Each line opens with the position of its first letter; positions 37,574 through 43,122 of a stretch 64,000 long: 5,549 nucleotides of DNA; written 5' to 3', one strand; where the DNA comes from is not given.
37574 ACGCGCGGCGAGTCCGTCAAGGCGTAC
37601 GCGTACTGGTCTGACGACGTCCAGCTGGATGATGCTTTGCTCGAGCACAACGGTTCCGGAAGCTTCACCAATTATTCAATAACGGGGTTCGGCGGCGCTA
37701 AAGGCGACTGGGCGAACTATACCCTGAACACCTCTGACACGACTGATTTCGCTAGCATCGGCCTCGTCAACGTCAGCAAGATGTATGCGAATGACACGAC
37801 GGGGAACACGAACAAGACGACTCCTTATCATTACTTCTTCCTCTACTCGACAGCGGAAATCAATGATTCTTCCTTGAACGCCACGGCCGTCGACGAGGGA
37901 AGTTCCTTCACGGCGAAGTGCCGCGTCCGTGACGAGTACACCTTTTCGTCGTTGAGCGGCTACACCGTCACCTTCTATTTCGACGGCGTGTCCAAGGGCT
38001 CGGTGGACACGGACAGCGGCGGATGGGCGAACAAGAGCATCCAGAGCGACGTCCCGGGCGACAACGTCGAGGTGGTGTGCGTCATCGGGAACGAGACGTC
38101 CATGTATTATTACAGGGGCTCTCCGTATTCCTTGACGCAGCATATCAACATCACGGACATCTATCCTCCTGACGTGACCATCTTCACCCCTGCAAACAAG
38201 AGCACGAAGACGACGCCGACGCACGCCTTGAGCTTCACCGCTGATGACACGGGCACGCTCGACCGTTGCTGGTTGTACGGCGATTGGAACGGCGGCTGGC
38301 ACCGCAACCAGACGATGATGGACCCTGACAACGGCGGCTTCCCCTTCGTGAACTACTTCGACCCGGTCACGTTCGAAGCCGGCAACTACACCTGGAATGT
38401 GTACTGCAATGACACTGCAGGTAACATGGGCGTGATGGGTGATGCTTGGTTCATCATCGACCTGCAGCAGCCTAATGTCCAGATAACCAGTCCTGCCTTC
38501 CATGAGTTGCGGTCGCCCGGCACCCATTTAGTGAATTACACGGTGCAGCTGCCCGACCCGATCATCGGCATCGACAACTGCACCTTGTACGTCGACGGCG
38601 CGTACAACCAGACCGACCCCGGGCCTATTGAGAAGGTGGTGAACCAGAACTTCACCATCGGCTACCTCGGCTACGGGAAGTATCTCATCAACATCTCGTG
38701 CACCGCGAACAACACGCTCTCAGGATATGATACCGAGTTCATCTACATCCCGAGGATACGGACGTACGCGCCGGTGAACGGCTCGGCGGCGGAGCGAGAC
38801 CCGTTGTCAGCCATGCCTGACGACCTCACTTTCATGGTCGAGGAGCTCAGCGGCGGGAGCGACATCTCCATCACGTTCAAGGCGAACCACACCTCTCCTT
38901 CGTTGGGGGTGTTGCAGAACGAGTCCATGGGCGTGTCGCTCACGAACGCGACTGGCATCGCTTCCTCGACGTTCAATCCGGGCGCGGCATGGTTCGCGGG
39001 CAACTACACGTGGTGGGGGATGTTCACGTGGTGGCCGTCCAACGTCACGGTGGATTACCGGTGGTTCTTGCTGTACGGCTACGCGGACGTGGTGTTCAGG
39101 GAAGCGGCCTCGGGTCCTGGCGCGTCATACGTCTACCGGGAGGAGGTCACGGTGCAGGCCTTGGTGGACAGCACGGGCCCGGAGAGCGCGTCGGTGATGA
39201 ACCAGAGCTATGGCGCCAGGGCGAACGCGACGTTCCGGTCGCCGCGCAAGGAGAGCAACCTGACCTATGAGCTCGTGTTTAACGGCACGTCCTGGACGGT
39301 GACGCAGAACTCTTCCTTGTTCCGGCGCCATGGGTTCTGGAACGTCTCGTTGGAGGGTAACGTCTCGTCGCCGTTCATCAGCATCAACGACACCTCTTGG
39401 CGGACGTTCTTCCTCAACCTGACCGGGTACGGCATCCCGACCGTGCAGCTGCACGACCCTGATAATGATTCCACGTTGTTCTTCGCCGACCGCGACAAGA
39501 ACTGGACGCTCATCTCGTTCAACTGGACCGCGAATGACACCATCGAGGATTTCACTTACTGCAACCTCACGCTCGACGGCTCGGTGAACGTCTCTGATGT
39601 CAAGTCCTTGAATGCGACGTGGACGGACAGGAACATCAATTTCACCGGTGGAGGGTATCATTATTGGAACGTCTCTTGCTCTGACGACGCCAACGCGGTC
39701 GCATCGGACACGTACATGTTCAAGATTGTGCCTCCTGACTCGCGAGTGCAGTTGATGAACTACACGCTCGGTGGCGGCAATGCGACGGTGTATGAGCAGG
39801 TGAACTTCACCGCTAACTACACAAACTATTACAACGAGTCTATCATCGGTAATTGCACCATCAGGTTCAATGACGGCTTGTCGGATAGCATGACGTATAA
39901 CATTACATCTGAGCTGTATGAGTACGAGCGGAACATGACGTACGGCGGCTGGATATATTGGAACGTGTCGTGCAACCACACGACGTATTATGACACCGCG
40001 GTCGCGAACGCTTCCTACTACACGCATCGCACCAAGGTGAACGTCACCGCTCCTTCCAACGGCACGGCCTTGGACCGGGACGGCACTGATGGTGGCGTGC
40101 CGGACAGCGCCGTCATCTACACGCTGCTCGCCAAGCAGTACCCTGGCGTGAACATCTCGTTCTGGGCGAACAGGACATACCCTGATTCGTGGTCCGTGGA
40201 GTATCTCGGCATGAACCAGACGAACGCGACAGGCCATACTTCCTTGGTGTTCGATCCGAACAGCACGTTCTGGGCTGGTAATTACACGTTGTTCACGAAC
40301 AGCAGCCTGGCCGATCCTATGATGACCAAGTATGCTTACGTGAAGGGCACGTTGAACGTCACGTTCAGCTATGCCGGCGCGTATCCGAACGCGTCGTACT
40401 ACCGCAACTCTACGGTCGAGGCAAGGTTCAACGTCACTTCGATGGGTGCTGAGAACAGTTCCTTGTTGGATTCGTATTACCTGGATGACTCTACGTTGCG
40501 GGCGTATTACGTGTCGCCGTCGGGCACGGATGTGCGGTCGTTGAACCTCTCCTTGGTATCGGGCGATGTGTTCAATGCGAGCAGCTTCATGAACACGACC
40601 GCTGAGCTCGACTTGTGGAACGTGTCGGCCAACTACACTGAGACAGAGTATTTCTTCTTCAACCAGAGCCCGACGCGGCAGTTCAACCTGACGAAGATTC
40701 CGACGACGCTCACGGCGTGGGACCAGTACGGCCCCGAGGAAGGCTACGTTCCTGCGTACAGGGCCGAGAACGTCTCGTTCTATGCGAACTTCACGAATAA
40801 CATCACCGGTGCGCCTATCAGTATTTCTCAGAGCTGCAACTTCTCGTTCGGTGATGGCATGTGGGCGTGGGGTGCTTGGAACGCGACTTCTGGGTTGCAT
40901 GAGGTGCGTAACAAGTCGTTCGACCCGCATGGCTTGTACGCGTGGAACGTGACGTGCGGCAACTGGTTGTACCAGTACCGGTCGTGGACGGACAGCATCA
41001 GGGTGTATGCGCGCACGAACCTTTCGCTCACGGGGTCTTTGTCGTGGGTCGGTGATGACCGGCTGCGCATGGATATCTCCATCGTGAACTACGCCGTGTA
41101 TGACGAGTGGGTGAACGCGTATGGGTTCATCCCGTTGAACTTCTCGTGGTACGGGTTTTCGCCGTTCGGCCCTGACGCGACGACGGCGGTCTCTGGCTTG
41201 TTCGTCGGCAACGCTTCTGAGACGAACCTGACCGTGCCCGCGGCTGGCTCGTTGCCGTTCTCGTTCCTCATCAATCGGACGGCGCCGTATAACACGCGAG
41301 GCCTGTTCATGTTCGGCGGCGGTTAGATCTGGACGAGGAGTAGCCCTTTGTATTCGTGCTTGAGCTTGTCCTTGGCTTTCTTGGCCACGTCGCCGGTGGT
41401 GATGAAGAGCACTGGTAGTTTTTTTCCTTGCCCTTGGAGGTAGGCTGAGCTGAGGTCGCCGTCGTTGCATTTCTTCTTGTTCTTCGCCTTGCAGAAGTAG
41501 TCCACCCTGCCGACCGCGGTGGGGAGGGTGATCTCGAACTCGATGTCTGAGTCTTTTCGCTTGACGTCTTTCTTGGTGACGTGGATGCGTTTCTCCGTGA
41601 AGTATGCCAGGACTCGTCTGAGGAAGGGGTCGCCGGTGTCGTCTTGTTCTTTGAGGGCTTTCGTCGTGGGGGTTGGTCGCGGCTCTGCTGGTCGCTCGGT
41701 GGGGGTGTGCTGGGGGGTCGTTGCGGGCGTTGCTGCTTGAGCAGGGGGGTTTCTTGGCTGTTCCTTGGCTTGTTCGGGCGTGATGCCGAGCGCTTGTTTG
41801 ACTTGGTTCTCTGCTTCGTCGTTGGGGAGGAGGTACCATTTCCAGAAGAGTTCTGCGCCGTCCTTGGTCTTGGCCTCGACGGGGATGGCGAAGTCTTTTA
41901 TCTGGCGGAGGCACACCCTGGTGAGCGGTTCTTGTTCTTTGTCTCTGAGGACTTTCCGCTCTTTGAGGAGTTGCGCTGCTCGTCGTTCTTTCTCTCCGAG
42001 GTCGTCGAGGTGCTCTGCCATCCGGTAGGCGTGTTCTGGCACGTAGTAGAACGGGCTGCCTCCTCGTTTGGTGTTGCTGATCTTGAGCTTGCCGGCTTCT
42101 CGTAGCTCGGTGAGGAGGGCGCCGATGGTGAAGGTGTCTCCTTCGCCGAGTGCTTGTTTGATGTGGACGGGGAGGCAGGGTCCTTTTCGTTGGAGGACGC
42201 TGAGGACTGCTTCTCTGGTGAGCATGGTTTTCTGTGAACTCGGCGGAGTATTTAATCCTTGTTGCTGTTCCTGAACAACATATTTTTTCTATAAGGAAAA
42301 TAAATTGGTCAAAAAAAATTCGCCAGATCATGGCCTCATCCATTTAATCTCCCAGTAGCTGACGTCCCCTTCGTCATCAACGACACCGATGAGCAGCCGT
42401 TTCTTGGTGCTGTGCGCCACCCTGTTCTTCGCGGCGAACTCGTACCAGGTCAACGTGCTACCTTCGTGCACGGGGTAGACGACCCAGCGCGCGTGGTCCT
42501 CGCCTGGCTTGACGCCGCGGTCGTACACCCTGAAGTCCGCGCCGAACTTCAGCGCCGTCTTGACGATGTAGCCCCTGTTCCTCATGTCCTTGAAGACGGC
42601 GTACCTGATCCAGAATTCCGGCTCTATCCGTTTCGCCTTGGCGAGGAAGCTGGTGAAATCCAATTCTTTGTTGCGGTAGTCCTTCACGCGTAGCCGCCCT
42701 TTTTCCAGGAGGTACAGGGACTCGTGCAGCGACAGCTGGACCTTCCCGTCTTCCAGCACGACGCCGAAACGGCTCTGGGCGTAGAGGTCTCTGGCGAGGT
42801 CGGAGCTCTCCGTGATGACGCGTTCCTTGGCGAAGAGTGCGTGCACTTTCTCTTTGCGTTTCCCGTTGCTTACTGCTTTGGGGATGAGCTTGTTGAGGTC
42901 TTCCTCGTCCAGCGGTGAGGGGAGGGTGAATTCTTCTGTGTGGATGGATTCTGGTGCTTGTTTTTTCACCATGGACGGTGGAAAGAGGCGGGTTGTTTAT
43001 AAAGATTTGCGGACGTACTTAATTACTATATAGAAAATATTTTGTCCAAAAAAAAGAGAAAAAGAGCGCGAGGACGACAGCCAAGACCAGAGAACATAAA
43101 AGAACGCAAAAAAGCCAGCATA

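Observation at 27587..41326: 4,579-aa sequon-saturated mosaic surface protein without a recognisable C-terminal anchor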

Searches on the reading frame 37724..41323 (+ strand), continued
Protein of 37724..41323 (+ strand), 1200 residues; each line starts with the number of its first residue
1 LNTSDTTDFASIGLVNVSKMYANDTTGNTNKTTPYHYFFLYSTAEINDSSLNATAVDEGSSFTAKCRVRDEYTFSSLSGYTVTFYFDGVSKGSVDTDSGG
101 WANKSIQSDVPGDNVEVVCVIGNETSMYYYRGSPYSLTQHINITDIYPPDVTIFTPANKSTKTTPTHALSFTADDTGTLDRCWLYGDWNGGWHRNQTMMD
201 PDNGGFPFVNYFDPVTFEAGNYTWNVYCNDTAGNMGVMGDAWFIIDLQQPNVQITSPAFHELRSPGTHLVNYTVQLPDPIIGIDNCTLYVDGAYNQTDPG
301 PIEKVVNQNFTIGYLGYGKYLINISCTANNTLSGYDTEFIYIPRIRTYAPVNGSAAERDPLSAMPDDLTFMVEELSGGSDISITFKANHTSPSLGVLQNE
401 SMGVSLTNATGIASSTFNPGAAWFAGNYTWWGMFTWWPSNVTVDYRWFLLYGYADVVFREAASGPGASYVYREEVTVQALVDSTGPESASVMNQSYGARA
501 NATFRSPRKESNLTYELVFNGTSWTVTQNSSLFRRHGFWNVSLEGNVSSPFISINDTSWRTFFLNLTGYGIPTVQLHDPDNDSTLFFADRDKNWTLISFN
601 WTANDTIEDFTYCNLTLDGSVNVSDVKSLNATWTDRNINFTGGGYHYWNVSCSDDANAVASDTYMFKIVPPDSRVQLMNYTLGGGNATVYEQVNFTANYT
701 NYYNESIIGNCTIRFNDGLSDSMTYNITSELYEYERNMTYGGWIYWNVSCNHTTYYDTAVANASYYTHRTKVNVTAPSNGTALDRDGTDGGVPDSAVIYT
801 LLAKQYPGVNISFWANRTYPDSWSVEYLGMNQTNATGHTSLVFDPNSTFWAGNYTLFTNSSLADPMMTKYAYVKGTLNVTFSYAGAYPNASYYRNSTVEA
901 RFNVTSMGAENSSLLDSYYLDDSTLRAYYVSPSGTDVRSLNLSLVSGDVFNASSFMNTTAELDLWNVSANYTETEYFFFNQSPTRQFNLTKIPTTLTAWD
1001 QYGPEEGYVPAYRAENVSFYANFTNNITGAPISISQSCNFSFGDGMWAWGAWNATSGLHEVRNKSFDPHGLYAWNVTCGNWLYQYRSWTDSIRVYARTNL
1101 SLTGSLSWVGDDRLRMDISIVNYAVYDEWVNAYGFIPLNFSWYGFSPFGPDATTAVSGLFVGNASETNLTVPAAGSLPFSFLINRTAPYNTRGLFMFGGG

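Call 88: find_encoding_contigs(protein=P0009, flank=8000, max_places=1)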
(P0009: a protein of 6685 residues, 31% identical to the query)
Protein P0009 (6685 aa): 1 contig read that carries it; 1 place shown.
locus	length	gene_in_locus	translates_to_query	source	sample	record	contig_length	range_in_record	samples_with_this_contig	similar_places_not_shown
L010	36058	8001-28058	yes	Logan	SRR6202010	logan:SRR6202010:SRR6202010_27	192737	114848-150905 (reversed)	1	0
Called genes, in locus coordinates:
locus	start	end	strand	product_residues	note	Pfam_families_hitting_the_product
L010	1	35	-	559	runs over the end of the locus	-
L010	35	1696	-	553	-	PF00437:T2SSE, PF13555:AAA_29 (faint)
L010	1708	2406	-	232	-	PF06745:ATPase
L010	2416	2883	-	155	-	PF01917:Flagellin_arch-type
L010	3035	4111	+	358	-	PF13354:Beta-lactamase2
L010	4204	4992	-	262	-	-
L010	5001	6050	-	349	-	-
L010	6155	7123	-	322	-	PF01917:Flagellin_arch-type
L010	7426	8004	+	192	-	PF00589:Phage_integrase, PF22823:MrpR_C_cat (weak)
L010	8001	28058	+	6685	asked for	PF00630:Filamin (faint), PF02369:Big_1 (faint), PF25275:Golvesin_C, PF01835:MG2 (faint), PF02210:Laminin_G_2 (faint), PF13385:Laminin_G_3, PF00354:Pentaxin (faint), PF13385:Laminin_G_3, +1 more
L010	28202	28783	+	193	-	PF01917:Flagellin_arch-type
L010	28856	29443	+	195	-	PF01917:Flagellin_arch-type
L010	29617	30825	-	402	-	PF00180:Iso_dh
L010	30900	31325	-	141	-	PF00085:Thioredoxin (weak)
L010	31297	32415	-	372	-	PF13192:Thioredoxin_3 (faint)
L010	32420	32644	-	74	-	-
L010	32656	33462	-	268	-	-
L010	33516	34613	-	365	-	PF02683:DsbD_TM (weak)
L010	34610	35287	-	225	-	PF13462:Thioredoxin_4, PF13098:Thioredoxin_2 (faint), PF01323:DSBA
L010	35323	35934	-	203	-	-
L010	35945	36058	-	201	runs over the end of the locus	-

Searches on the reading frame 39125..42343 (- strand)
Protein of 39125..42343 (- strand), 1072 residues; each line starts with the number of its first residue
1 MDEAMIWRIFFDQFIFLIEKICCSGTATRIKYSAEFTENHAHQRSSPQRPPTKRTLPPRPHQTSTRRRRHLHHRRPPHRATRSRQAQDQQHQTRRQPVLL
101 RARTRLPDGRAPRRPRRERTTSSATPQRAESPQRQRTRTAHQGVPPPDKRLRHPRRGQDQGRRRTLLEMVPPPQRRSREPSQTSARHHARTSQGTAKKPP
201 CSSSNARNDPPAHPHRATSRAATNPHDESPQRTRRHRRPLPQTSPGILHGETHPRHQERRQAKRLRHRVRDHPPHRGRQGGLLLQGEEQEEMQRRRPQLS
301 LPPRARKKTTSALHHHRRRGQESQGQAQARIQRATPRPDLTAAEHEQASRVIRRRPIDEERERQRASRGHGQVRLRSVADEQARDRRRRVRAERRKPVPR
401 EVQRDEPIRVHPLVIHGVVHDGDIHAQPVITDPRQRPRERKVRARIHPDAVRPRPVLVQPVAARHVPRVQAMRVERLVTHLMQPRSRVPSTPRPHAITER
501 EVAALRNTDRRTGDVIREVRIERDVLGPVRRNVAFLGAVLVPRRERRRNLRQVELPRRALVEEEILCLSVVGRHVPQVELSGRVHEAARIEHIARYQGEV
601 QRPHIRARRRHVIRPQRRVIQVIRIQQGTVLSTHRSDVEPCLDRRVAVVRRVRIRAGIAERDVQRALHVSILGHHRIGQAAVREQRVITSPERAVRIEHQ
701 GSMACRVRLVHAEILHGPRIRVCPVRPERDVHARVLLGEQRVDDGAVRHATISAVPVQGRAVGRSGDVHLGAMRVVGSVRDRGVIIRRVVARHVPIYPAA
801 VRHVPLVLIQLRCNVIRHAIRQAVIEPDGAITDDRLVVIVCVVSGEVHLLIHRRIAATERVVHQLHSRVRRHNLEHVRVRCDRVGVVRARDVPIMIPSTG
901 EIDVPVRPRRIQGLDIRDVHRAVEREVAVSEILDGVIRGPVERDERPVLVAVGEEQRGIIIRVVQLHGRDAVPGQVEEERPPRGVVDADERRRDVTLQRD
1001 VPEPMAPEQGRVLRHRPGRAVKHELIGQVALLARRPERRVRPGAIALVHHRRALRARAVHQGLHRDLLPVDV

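Call 36: search_protein_families(library=pfam, proteins=[window:39125-42343:-], max_evalue=1)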
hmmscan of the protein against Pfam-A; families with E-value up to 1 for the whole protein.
window:39125-42343:- (1072 aa): 0 families

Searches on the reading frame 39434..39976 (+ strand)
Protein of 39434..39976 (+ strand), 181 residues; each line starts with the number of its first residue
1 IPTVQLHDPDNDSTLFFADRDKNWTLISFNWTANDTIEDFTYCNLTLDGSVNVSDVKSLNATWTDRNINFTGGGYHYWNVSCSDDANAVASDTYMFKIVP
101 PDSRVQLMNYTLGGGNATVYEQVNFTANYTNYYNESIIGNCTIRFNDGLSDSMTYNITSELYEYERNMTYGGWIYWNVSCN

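Call 57: search_protein_families(library=pfam, proteins=[window:39434-39976:+], max_evalue=1)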
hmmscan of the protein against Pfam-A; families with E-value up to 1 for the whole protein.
window:39434-39976:+ (181 aa): 1 family
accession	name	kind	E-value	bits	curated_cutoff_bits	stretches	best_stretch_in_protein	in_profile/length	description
PF00928.26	Adap_comp_sub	-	0.053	13.3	31.6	1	95-127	86-116/259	Adaptor complexes medium subunit family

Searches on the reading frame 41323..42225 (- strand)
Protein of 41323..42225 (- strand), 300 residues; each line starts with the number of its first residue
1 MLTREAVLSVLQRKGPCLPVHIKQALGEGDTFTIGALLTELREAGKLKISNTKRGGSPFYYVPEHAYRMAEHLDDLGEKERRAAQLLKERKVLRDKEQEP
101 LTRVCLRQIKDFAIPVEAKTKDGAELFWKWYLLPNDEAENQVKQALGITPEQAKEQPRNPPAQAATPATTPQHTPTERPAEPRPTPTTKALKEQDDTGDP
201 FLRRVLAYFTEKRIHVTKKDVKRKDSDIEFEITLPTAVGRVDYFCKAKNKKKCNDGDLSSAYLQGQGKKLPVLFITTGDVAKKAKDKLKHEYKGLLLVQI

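Call 9: search_protein_families(library=pfam, proteins=[window:41323-42225:-], max_evalue=0.001)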
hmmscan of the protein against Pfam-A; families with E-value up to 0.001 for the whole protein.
window:41323-42225:- (300 aa): 0 families

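Call 36: search_protein_families(library=pfam, proteins=[window:41323-42225:-], max_evalue=1)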
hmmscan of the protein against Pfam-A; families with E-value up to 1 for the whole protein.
window:41323-42225:- (300 aa): 1 family
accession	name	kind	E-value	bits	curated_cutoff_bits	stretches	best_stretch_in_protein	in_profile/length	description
PF06333.17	Med13_C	-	0.38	10.4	26.1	0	142-196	141-203/325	Mediator complex subunit 13 C-terminal domain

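Call 75: search_protein_families(library=ncbifam, proteins=[window:41323-42225:-], max_evalue=0.05)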
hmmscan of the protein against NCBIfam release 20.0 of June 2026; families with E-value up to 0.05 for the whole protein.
window:41323-42225:- (300 aa): 0 families

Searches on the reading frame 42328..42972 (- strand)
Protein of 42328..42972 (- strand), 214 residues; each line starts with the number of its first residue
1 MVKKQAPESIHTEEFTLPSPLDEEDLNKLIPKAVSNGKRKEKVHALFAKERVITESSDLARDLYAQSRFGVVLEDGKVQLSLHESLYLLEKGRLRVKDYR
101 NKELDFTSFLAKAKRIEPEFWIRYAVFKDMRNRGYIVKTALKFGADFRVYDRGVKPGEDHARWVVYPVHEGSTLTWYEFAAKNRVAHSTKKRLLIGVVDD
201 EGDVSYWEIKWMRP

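Call 9: search_protein_families(library=pfam, proteins=[window:42328-42972:-], max_evalue=0.001)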
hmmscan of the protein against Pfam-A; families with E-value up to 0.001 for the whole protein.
window:42328-42972:- (214 aa): 2 families
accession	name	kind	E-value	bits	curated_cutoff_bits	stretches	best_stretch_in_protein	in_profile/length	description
PF01974.23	tRNA_int_endo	-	1.3e-28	99.4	27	1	120-206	1-85/85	tRNA intron endonuclease, catalytic C-terminal domain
PF02778.19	tRNA_int_endo_N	-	9.6e-13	47.9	21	1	45-109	3-66/67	tRNA intron endonuclease, N-terminal domain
